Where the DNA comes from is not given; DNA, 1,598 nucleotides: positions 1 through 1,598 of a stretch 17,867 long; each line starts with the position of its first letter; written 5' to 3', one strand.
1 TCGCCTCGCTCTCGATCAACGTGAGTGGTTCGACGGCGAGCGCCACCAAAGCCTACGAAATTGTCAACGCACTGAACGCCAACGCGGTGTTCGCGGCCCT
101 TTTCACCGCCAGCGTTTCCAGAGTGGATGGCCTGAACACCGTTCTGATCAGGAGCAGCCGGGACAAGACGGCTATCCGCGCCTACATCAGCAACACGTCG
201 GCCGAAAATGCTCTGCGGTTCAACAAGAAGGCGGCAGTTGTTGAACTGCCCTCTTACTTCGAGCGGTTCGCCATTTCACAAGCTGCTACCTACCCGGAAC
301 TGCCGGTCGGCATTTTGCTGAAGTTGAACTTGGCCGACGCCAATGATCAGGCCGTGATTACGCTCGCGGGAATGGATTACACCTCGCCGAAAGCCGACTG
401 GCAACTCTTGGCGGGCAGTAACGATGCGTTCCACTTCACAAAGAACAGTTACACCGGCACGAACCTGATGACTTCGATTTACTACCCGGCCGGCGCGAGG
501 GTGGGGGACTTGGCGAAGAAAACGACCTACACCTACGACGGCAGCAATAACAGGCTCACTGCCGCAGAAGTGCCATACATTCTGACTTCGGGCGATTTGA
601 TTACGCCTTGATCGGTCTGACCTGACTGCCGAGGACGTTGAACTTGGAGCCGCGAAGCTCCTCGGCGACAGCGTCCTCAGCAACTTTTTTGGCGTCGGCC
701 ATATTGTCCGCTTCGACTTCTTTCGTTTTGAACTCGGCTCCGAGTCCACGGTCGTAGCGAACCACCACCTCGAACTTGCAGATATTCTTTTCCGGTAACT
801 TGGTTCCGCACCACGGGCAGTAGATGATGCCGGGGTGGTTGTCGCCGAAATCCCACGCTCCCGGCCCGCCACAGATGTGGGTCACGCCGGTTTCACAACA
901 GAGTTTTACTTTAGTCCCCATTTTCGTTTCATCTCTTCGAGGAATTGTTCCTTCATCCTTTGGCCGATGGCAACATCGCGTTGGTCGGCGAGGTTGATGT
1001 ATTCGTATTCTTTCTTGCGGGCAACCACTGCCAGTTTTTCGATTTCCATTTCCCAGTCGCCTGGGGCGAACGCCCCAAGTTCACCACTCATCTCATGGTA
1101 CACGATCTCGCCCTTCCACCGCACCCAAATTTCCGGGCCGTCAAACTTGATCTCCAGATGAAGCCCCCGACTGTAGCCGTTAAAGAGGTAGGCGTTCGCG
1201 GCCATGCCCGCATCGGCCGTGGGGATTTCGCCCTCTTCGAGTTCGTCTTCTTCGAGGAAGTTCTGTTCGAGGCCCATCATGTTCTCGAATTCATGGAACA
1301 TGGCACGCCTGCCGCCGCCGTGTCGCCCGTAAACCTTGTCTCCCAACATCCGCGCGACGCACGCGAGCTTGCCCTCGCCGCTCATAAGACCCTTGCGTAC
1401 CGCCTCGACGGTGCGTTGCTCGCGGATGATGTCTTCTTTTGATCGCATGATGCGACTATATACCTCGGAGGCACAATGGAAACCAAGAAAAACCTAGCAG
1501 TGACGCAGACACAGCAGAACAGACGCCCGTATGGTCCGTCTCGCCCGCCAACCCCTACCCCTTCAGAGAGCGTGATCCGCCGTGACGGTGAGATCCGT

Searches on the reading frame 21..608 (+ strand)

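Call 5: search_protein_families(library=pfam, proteins=[window:21-608:+], max_evalue=0.1)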
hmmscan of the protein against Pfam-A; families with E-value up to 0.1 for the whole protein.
window:21-608:+ (196 aa): 1 family
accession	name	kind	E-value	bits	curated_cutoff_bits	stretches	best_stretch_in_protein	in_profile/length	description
PF05593.20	RHS_repeat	-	0.086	13.7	22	0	146-180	3-29/38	RHS Repeat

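Call 6: search_protein_families(library=phrogs, proteins=[window:21-608:+], max_evalue=0.01)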
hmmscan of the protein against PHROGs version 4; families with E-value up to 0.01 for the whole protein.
window:21-608:+ (196 aa): 0 families

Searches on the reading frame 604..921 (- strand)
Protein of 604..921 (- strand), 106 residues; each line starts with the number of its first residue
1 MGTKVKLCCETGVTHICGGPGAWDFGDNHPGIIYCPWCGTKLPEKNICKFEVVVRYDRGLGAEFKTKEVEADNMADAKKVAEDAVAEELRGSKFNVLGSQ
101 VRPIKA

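Call 5: search_protein_families(library=pfam, proteins=[window:604-921:-], max_evalue=0.1)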
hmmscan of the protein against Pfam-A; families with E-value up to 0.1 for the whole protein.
window:604-921:- (106 aa): 3 families
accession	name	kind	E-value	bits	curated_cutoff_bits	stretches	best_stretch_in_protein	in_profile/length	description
PF22400.1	DUF6980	-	0.00037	21.1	27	1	24-46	44-66/99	Domain of unknown function (DUF6980)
PF13240.11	Zn_Ribbon_1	-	0.025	14.8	25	1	34-45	1-12/23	zinc-ribbon domain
PF12773.13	DZR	-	0.037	14.6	27.3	1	27-48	7-27/45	Double zinc ribbon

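Call 6: search_protein_families(library=phrogs, proteins=[window:604-921:-], max_evalue=0.01)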
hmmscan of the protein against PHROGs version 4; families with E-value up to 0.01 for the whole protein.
window:604-921:- (106 aa): 0 families

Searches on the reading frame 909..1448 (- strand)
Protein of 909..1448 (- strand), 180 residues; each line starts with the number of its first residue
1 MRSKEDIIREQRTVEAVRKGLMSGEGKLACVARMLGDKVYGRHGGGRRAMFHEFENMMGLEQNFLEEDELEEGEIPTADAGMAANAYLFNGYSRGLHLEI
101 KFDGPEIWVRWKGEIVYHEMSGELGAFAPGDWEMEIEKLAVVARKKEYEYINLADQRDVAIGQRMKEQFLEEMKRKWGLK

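Call 5: search_protein_families(library=pfam, proteins=[window:909-1448:-], max_evalue=0.1)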
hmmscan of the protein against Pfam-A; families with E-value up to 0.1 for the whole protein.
window:909-1448:- (180 aa): 0 families

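Call 6: search_protein_families(library=phrogs, proteins=[window:909-1448:-], max_evalue=0.01)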
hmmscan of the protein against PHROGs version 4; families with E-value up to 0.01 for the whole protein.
window:909-1448:- (180 aa): 0 families

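Call 85: search_protein_families(library=ncbifam, proteins=[window:909-1448:-], max_evalue=0.01)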
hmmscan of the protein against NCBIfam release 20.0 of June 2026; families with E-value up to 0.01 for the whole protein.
window:909-1448:- (180 aa): 0 families
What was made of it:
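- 906..1448 (-): Divergently transcribed 180-aa gene ('up180'), function unknown. It is the most constant neighbour of the protease gene. No Pfam, PHROG or NCBIfam match (calls 5, 6, 85).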
